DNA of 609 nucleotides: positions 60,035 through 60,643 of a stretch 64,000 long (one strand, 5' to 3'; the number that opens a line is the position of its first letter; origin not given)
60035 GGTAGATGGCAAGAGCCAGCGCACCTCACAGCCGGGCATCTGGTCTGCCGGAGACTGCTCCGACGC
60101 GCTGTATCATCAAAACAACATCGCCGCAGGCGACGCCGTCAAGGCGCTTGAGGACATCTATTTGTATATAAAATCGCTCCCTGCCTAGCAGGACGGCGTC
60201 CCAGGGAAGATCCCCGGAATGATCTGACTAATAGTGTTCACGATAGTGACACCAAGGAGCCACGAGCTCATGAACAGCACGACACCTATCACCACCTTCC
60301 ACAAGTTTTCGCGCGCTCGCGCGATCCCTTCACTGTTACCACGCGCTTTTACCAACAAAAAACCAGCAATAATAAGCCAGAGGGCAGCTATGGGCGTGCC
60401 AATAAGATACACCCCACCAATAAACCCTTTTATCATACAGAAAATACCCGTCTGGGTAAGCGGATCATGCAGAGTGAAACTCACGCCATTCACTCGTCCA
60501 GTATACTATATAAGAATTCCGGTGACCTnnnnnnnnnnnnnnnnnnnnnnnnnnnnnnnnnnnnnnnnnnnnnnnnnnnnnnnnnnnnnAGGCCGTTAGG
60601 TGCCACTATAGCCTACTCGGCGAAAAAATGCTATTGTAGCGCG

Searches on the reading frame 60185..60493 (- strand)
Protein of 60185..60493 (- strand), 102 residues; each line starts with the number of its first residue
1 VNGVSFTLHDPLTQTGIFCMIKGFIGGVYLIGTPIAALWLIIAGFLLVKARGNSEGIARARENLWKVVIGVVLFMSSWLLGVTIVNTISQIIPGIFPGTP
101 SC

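Call 4: search_protein_families(library=pfam, proteins=[window:60185-60493:-], max_evalue=1)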
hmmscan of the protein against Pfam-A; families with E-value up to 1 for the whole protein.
window:60185-60493:- (102 aa): 5 families
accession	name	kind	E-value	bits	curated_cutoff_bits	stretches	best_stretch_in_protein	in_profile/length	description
PF18895.5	T4SS_pilin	-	2e-05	25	26.6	1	22-81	10-68/71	Type IV secretion system pilin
PF03779.20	SPW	-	0.015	16.2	31.5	1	35-95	26-86/93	SPW repeat domain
PF05628.17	Borrelia_P13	-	0.069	13.5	25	1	16-84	24-93/138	Borrelia membrane protein P13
PF04956.18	TrbC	-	0.21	12.3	27.9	1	23-78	43-88/98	TrbC/VIRB2 pilin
PF06570.16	DUF1129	-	0.36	10.8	29.1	1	38-92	119-175/207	Protein of unknown function (DUF1129)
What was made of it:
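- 60185..60493 (-): Pilin E (102 aa): dispersed duplicate of type 1, without signal peptide, just downstream of tRNA-Glu and overlapping the trxB stop. PF18895 25.0 bits (call 4).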

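Call 5: search_protein_families(library=ncbifam, proteins=[window:60185-60493:-], max_evalue=1)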
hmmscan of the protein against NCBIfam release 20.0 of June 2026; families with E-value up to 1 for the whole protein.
window:60185-60493:- (102 aa): 3 families
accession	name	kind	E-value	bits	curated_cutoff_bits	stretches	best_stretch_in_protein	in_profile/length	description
NF045849.1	ICE_MMCAP2_0565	equivalog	0.00024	20.7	40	1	20-88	12-80/80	Mbov_0395 family pilin-like conjugal transfer protein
NF053812.1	Ssi4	equivalog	0.11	12.4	240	1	28-86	84-140/189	immunity protein Sip4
NF041745.1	RdrD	equivalog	0.22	11.4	230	1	37-95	84-142/227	antiviral RADAR system accessory protein RdrD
